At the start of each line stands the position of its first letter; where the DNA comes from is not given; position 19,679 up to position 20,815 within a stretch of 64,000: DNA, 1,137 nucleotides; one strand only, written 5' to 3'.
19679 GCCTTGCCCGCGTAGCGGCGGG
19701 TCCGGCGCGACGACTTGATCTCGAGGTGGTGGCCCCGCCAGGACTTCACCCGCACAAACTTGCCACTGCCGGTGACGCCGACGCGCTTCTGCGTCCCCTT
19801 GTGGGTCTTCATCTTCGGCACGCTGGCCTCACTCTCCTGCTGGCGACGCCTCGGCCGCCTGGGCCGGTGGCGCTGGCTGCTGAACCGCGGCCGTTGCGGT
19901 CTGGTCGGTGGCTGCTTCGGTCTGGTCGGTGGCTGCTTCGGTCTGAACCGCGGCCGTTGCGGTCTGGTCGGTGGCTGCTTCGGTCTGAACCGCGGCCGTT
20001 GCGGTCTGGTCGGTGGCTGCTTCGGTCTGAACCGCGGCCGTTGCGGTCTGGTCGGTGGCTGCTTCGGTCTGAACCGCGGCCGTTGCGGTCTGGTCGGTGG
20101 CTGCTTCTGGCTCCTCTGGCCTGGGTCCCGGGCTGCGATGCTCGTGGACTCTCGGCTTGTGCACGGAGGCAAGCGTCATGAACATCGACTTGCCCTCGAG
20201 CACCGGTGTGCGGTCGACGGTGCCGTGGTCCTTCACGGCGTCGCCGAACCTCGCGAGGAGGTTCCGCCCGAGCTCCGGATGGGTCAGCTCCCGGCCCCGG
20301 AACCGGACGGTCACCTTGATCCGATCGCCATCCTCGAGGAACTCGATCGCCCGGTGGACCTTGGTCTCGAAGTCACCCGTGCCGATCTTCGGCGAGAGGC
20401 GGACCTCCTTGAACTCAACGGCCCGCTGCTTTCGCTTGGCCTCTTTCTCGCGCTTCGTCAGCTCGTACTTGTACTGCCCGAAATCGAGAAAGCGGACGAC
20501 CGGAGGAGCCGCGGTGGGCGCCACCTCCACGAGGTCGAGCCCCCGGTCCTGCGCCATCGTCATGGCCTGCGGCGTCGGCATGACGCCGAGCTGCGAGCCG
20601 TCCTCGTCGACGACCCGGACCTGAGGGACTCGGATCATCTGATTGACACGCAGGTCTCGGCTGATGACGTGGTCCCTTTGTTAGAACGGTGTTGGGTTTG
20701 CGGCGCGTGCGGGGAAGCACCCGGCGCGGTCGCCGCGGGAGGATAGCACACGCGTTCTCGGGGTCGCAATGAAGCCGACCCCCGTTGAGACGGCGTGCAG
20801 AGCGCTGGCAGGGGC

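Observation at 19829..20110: IF3 carries an ~110-aa C-terminal extension encoded by in-frame 42-bp tandem repeats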

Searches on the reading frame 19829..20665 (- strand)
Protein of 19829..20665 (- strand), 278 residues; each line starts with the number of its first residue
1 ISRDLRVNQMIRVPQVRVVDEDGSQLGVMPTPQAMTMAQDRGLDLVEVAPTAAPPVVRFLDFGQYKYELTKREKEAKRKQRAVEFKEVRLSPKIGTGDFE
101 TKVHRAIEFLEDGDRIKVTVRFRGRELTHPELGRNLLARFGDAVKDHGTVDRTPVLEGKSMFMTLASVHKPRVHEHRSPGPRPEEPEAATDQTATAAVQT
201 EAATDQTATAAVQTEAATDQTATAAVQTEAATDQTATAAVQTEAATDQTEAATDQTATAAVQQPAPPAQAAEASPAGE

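Call 4: search_protein_families(library=pfam, proteins=[window:19829-20638:-], max_evalue=0.01)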
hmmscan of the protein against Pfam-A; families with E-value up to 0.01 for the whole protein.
window:19829-20638:- (269 aa): 2 families
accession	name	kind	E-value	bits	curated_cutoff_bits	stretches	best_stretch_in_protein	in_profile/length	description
PF00707.27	IF3_C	-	1.4e-31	108.7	34.8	1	74-157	1-84/86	Translation initiation factor IF-3, C-terminal domain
PF05198.21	IF3_N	-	4.9e-27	94.3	26.9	1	2-67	5-70/70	Translation initiation factor IF-3, N-terminal domain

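Call 7: find_homologous_proteins(query=window:19829-20638:-, max_evalue=1e-10)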
Query window:19829-20638:- (269 aa): 4988 proteins with E <= 1e-10 among 8000 candidates; the best 120 are listed.
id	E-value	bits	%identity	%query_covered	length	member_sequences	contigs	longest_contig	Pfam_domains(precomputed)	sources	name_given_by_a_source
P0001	4.3e-163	559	100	100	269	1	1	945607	PF00707.28,PF05198.22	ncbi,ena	-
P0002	9.8e-109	381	71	100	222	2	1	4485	PF00707.28,PF05198.22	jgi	jgi:translation initiation factor IF-3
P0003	2.1e-108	380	71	100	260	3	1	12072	PF00707.28,PF05198.22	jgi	-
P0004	2.3e-105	370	92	67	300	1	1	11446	PF00707.28,PF05198.22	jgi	jgi:translation initiation factor IF-3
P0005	3.3e-103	363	68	100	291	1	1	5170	PF00707.28,PF05198.22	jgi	jgi:translation initiation factor IF-3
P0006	1.1e-102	361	92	64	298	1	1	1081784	PF00707.28,PF05198.22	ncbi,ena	-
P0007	1.7e-102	360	68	100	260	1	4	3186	PF00707.28,PF05198.22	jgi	jgi:translation initiation factor IF-3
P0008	2.0e-102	360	95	63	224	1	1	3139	PF00707.28,PF05198.22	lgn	-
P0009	3.1e-102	360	74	88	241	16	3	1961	PF00707.28,PF05198.22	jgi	jgi:translation initiation factor IF-3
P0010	3.3e-102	359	92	64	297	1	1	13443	PF00707.28,PF05198.22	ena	-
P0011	1.0e-101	358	67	100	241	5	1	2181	PF00707.28,PF05198.22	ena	-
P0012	1.1e-101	358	89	68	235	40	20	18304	PF00707.28,PF05198.22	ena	-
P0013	1.4e-101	357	91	65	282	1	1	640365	PF00707.28,PF05198.22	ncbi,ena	-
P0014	1.8e-101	357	79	80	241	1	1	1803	PF00707.28,PF05198.22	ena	-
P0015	2.0e-101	357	96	62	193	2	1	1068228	PF00707.28,PF05198.22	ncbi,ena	-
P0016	2.5e-101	357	72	88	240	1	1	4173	PF00707.28,PF05198.22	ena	-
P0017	3.5e-101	356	69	100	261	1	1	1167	PF00707.28,PF05198.22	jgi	jgi:translation initiation factor IF-3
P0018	3.7e-101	356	90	64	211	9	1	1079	PF00707.28,PF05198.22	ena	-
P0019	3.7e-101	356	95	65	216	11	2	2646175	PF00707.28,PF05198.22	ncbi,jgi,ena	jgi:translation initiation factor IF-3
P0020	4.1e-101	356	78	80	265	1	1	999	PF00707.28,PF05198.22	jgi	-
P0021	5.2e-101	356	87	65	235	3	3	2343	PF00707.28,PF05198.22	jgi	jgi:translation initiation factor IF-3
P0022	5.3e-101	355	93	62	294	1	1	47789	PF00707.28,PF05198.22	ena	-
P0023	5.4e-101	355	67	100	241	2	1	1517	PF00707.28,PF05198.22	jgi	jgi:translation initiation factor IF-3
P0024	5.5e-101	355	86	72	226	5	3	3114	PF00707.28,PF05198.22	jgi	jgi:translation initiation factor IF-3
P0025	6.0e-101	355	77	78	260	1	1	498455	PF00707.28,PF05198.22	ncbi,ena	-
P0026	6.3e-101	355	85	72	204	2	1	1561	PF00707.28,PF05198.22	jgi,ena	-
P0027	7.1e-101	355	82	72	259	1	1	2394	PF00707.28,PF05198.22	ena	-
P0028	7.8e-101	355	92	65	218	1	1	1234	PF00707.28,PF05198.22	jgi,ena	-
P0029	8.2e-101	355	88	68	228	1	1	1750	PF00707.28,PF05198.22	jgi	jgi:translation initiation factor IF-3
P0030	8.4e-101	355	82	72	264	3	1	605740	PF00707.28,PF05198.22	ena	-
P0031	8.6e-101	355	68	100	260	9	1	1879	PF00707.28,PF05198.22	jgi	jgi:translation initiation factor IF-3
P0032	8.7e-101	355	79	80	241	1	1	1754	PF00707.28,PF05198.22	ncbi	-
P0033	9.0e-101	355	88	69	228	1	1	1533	PF00707.28,PF05198.22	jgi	jgi:translation initiation factor IF-3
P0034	9.0e-101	355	88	66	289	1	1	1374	PF00707.28,PF05198.22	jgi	jgi:translation initiation factor IF-3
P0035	9.0e-101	355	79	80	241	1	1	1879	PF00707.28,PF05198.22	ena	-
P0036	1.0e-100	355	78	80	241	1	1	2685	PF00707.28,PF05198.22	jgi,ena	-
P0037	1.7e-100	354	67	100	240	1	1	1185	PF00707.28,PF05198.22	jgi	jgi:translation initiation factor IF-3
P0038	1.9e-100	354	90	64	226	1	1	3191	PF00707.28,PF05198.22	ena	-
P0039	2.1e-100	354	78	79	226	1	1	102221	PF00707.28,PF05198.22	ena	-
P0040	2.6e-100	353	87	68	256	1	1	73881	PF00707.28,PF05198.22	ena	-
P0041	2.7e-100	353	87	67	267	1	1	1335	PF00707.28,PF05198.22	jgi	jgi:translation initiation factor IF-3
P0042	2.7e-100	353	93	65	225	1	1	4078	PF00707.28,PF05198.22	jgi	jgi:translation initiation factor IF-3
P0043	2.9e-100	353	88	67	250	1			PF00707.28,PF05198.22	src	-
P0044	3.1e-100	353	89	65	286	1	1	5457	PF00707.28,PF05198.22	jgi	jgi:translation initiation factor IF-3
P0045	3.1e-100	353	84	71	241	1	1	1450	PF00707.28,PF05198.22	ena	-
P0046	3.9e-100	353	91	64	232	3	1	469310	PF00707.28,PF05198.22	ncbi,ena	-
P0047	4.1e-100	353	67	100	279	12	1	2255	PF00707.28,PF05198.22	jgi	jgi:translation initiation factor IF-3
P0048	4.4e-100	353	87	65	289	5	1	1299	PF00707.28,PF05198.22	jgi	jgi:translation initiation factor IF-3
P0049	4.7e-100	352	91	65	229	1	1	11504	PF00707.28,PF05198.22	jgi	jgi:translation initiation factor IF-3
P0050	5.2e-100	352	94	64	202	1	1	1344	PF00707.28,PF05198.22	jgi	jgi:translation initiation factor IF-3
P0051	7.4e-100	352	78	79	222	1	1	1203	PF00707.28,PF05198.22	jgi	jgi:translation initiation factor IF-3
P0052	8.3e-100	352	87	68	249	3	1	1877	PF00707.28,PF05198.22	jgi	jgi:translation initiation factor IF-3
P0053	1.2e-99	351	90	65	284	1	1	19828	PF00707.28,PF05198.22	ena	-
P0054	1.2e-99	351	92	65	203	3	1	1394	PF00707.28,PF05198.22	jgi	jgi:translation initiation factor IF-3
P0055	1.6e-99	351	86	67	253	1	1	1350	PF00707.28,PF05198.22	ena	-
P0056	1.9e-99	350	90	65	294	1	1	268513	PF00707.28,PF05198.22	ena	-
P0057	1.9e-99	350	90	68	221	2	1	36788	PF00707.28,PF05198.22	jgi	-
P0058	2.3e-99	350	90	65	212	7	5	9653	PF00707.28,PF05198.22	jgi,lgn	jgi:translation initiation factor IF-3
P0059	2.4e-99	350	91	63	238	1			PF00707.28,PF05198.22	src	-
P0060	2.7e-99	350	86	68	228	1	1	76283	PF00707.28,PF05198.22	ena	-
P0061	3.0e-99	350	88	65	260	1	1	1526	PF00707.28,PF05198.22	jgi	jgi:translation initiation factor IF-3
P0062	3.2e-99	350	95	63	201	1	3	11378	PF00707.28,PF05198.22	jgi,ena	jgi:translation initiation factor IF-3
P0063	3.3e-99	350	81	73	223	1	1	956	PF00707.28,PF05198.22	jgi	jgi:translation initiation factor IF-3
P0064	3.5e-99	350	64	100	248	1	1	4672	PF00707.28,PF05198.22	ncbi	ncbi:MAG: translation initiation factor IF-3 [Candidatus Limnocylindrales bacterium]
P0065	4.0e-99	349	89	64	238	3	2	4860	PF00707.28,PF05198.22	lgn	-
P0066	4.1e-99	349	86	68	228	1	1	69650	PF00707.28,PF05198.22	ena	-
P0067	4.1e-99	349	93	63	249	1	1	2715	PF00707.28,PF05198.22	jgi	jgi:translation initiation factor IF-3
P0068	4.3e-99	349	86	68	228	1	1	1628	PF00707.28,PF05198.22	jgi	-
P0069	4.3e-99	349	90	64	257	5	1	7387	PF00707.28,PF05198.22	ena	-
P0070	4.6e-99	349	77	80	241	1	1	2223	PF00707.28,PF05198.22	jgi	-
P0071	4.8e-99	349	92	64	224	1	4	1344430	PF00707.28,PF05198.22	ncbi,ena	-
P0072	4.9e-99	349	86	68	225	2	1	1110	PF00707.28,PF05198.22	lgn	-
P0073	4.9e-99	349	92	65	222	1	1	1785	PF00707.28,PF05198.22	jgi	jgi:translation initiation factor IF-3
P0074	5.0e-99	349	84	71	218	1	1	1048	PF00707.28,PF05198.22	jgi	jgi:translation initiation factor IF-3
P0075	5.1e-99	349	91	64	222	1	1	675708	PF00707.28,PF05198.22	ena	-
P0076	5.3e-99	349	85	67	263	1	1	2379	PF00707.28,PF05198.22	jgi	-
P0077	5.3e-99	349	90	63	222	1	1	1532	PF00707.28,PF05198.22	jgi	jgi:translation initiation factor IF-3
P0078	5.4e-99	349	86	68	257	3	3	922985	PF00707.28,PF05198.22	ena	-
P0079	5.4e-99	349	90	64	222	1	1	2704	PF00707.28,PF05198.22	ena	-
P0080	5.9e-99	349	65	100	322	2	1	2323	PF00707.28,PF05198.22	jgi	jgi:translation initiation factor IF-3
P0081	8.6e-99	348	90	64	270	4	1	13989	PF00707.28,PF05198.22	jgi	jgi:translation initiation factor IF-3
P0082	9.5e-99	348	86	68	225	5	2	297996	PF00707.28,PF05198.22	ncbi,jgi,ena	jgi:translation initiation factor IF-3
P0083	1.0e-98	348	89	67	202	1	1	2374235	PF00707.28,PF05198.22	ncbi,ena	-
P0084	1.1e-98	348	77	79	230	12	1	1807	PF00707.28,PF05198.22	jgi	jgi:translation initiation factor IF-3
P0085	1.1e-98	348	81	72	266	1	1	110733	PF00707.28,PF05198.22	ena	-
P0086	1.3e-98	348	81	71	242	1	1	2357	PF00707.28,PF05198.22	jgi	jgi:translation initiation factor IF-3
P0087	1.3e-98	348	88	67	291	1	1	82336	PF00707.28,PF05198.22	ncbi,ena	-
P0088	1.4e-98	348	92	63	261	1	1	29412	PF00707.28,PF05198.22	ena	-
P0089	1.6e-98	347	74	84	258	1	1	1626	PF00707.28,PF05198.22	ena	-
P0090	2.1e-98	347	87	65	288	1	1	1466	PF00707.28,PF05198.22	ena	-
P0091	2.3e-98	347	91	65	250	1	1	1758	PF00707.28,PF05198.22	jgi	jgi:translation initiation factor IF-3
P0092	2.4e-98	347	80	74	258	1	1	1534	PF00707.28,PF05198.22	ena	-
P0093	2.4e-98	347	81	74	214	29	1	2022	PF00707.28,PF05198.22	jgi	jgi:translation initiation factor IF-3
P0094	2.6e-98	347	89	65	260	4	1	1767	PF00707.28,PF05198.22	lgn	-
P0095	2.8e-98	347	92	64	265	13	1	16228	PF00707.28,PF05198.22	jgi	jgi:translation initiation factor IF-3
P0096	3.0e-98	346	91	64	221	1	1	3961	PF00707.28,PF05198.22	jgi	jgi:translation initiation factor IF-3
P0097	3.3e-98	346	90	65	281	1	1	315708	PF00707.28,PF05198.22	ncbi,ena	-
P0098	3.4e-98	346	88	67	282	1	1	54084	PF00707.28,PF05198.22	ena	-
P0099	3.9e-98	346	88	67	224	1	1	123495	PF00707.28,PF05198.22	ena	-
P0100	4.0e-98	346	81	75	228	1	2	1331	PF00707.28,PF05198.22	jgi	jgi:translation initiation factor IF-3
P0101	4.0e-98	346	-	-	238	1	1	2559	PF00707.28,PF05198.22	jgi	jgi:translation initiation factor IF-3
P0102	4.4e-98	346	88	64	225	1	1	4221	PF00707.28,PF05198.22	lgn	-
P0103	4.6e-98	346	91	63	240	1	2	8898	PF00707.28,PF05198.22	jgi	jgi:translation initiation factor IF-3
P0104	5.0e-98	346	89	65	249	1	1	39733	PF00707.28,PF05198.22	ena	-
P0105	5.3e-98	346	78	80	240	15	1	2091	PF00707.28,PF05198.22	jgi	jgi:translation initiation factor IF-3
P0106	5.5e-98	346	86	70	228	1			PF00707.28,PF05198.22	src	-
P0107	5.7e-98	346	90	65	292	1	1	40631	PF00707.28,PF05198.22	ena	-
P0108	6.2e-98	345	91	65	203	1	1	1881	PF00707.28,PF05198.22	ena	-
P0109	6.2e-98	345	90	63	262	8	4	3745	PF00707.28,PF05198.22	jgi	jgi:translation initiation factor IF-3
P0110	7.1e-98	345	89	65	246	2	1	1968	PF00707.28,PF05198.22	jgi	-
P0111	7.2e-98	345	85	65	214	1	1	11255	PF00707.28,PF05198.22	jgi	jgi:translation initiation factor IF-3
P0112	7.4e-98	345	94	62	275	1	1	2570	PF00707.28,PF05198.22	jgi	jgi:translation initiation factor IF-3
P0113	8.3e-98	345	86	67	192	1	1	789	PF00707.28,PF05198.22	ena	-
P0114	1.0e-97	345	80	70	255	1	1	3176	PF00707.28,PF05198.22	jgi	jgi:translation initiation factor IF-3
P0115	1.2e-97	345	82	74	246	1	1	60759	PF00707.28,PF05198.22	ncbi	-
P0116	1.2e-97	345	88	67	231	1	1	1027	PF00707.28,PF05198.22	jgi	jgi:translation initiation factor IF-3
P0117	1.4e-97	344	84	74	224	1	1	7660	PF00707.28,PF05198.22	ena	-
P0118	1.8e-97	344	87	65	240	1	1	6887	PF00707.28,PF05198.22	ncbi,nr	ncbi:MAG TPA: translation initiation factor IF-3 [Candidatus Limnocylindrales bacterium]|nr:translat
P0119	1.9e-97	344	83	72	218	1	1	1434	PF00707.28,PF05198.22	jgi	jgi:translation initiation factor IF-3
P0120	2.1e-97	344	92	62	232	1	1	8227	PF00707.28,PF05198.22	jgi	jgi:translation initiation factor IF-3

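Call 10: find_encoding_contigs(protein=P0001, flank=3000, max_places=3)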
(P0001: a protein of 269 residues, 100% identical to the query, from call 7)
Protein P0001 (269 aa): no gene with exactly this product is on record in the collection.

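Call 11: find_encoding_contigs(protein=P0003, flank=3000, max_places=3)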
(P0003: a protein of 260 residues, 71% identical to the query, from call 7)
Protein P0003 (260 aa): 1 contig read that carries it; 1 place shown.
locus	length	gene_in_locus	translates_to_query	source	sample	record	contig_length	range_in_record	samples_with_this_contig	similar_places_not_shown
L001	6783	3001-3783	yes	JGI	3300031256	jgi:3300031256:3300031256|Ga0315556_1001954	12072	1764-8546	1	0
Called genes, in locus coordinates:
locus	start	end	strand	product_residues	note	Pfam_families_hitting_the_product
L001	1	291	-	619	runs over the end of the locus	PF00990:GGDEF, PF13487:HD_5, PF01966:HD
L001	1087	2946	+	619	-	PF07973:tRNA_SAD, PF00587:tRNA-synt_2b, PF03129:HGTP_anticodon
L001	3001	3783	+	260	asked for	PF05198:IF3_N, PF00707:IF3_C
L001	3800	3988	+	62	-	PF01632:Ribosomal_L35p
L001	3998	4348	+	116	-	PF00453:Ribosomal_L20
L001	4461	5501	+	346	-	PF02912:Phe_tRNA-synt_N, PF01409:tRNA-synt_2d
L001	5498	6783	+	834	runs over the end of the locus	PF01588:tRNA_bind, PF03483:B3_4, PF03484:B5, PF17759:tRNA_synthFbeta, PF03147:FDX-ACB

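Call 12: find_related_loci(query=window:19829-20638:-, collection=genome_contigs, flank=2500)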
Query window:19829-20638:- (269 aa) in genome_contigs; peptide patterns used: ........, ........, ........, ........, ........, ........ (x = any residue, [..] = any of these).
596 stretches matched a pattern; 474 encode a relative of the query (tblastn E <= 1e-3); the best 80 are kept; 80 distinct loci.
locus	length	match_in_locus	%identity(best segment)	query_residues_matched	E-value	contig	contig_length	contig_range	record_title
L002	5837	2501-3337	67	1-269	3e-113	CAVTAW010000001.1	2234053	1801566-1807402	MAG: uncultured Chloroflexia bacterium isolate MFD02416.bin.2.65 genome assembly, contig: contig_1582, whole genome shot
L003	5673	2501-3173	97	1-269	5e-113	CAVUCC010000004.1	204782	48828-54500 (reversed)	MAG: uncultured Chloroflexia bacterium isolate MFD02923.bin.2.55 genome assembly, contig: contig_18266, whole genome sho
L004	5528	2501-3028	97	1-176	6e-113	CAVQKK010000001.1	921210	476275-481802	MAG: uncultured Chloroflexia bacterium isolate MFD02416.bin.1.295 genome assembly, contig: contig_12458, whole genome sh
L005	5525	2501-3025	95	1-175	8e-112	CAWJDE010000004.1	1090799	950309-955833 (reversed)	MAG: uncultured Chloroflexia bacterium isolate MFD04944.bin.1.58 genome assembly, contig: contig_34444, whole genome sho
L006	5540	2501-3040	91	1-180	2e-110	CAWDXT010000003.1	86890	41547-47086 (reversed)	MAG: uncultured Chloroflexia bacterium isolate MFD05684.bin.2.34 genome assembly, contig: contig_101583, whole genome sh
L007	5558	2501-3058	89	1-182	4e-109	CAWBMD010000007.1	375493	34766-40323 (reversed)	MAG: uncultured Chloroflexia bacterium isolate MFD02134.bin.3.124 genome assembly, contig: contig_71187, whole genome sh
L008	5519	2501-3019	92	1-173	1e-108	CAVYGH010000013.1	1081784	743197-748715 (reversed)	MAG: uncultured Chloroflexia bacterium isolate MFD00392.bin.2.85 genome assembly, contig: contig_5618, whole genome shot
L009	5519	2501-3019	91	1-173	5e-108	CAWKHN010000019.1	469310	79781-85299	MAG: uncultured Chloroflexia bacterium isolate MFD02416.bin.1.50 genome assembly, contig: contig_26880, whole genome sho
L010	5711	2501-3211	72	1-234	3e-108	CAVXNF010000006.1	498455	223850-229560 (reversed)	MAG: uncultured Chloroflexia bacterium isolate MFD02840.bin.2.71 genome assembly, contig: contig_18971, whole genome sho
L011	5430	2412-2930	92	1-173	4e-108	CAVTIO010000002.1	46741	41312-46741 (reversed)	MAG: uncultured Chloroflexia bacterium isolate MFD05684.bin.2.188 genome assembly, contig: contig_110845, whole genome s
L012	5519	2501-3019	92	1-173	4e-108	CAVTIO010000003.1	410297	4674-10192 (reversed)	MAG: uncultured Chloroflexia bacterium isolate MFD05684.bin.2.188 genome assembly, contig: contig_21161, whole genome sh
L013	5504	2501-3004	96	1-168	2e-108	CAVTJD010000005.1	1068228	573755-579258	MAG: uncultured Chloroflexia bacterium isolate MFD05684.bin.1.48 genome assembly, contig: contig_30140, whole genome sho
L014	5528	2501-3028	91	1-176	3e-108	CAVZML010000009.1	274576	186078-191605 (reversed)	MAG: uncultured Chloroflexia bacterium isolate MFD02199.bin.2.145 genome assembly, contig: contig_45126, whole genome sh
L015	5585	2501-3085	83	1-193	1e-107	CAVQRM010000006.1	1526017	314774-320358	MAG: uncultured Chloroflexia bacterium isolate MFD09779.bin.2.225 genome assembly, contig: contig_9341, whole genome sho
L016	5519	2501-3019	91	1-173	6e-107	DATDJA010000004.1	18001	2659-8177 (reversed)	MAG TPA_asm: Candidatus Limnocylindrales bacterium isolate SMAG_U318 k141_511, whole genome shotgun sequence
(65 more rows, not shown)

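Call 43: predict_structure(alignment_id=A1)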
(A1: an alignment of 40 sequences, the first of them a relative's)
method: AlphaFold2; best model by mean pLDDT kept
length: 269 residues; sequences in the alignment: 40
mean_pLDDT: 63.3   pTM: 0.32
mean pLDDT of the five models: 63.3, 63.0, 62.2, 62.1, 62.0
residues with pLDDT >= 90: 1; 70-90: 118; 50-70: 53; < 50: 97
segments of 3 or more residues with pLDDT < 50: 76-83, 166-173, 175-202, 206-233, 235-249
pLDDT, mean of each block of 10 residues (from residue 1): 81 86 88 82 80 69 73 48 53 77 70 69 78 83 79 76 50 44 44 45 48 45 40 42 47 54 57
secondary structure, 60 per line:
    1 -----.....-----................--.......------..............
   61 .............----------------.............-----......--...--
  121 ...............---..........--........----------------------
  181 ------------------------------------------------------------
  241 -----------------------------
elements in order: E6-10 E16-21 H22-31 E34-40 E47-52 H53-73 H90-102 E108-113 H121-135 E139-148 E151-158

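Call 57: search_protein_families(library=ncbifam, proteins=[window:19829-20665:-], max_evalue=0.001)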
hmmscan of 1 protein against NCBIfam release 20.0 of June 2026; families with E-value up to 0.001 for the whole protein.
window:19829-20665:- (278 aa): 1 family
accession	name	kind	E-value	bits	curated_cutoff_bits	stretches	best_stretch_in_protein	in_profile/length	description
TIGR00168.2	infC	equivalog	7.3e-59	198.4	60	1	4-167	4-167/170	translation initiation factor IF-3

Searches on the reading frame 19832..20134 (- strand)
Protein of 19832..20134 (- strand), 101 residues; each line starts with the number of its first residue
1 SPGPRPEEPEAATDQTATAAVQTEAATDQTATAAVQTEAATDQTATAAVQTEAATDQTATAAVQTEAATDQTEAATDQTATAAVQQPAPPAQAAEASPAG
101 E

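Call 58: search_protein_families(library=pfam, proteins=[window:19832-20134:-], max_evalue=1)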
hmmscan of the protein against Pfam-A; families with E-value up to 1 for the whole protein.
window:19832-20134:- (101 aa): 0 families

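Call 60: find_homologous_proteins(query=window:19832-20116:-, max_evalue=0.001)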
Query seq(95 aa): 8000 candidates shared short words with the query, none scored E <= 0.001.
